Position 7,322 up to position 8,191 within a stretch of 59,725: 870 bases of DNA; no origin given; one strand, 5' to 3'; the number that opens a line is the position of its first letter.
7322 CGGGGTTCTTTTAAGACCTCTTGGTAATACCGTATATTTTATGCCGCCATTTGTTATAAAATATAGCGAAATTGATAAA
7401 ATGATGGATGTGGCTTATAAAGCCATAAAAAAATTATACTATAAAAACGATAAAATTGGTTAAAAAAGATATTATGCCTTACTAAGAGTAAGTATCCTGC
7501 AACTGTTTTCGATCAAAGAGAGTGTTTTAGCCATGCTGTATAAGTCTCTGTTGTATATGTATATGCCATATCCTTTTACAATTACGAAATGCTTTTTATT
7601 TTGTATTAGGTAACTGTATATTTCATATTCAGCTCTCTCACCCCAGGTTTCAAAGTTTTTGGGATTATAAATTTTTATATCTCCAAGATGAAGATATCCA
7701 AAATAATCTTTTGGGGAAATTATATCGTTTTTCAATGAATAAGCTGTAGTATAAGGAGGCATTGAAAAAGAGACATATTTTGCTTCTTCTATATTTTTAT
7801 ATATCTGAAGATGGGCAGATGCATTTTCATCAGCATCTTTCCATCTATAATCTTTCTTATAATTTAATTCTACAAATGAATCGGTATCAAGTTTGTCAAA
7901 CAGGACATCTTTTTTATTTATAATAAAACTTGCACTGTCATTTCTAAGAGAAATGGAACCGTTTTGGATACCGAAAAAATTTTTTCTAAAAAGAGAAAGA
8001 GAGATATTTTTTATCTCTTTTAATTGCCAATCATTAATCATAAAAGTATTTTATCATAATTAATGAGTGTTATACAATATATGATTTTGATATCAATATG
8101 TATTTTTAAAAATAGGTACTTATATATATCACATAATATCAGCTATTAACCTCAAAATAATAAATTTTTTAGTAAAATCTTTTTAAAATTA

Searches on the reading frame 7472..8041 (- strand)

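Call 26: search_protein_families(library=pfam, proteins=[window:7472-8041:-], max_evalue=0.001)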
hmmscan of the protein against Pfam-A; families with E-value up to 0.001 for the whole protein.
window:7472-8041:- (189 aa): 1 family
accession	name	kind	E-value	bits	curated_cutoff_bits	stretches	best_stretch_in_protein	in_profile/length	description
PF00596.27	Aldolase_II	-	5e-20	72.6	22.2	1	9-184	2-182/183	Class II Aldolase and Adducin N-terminal domain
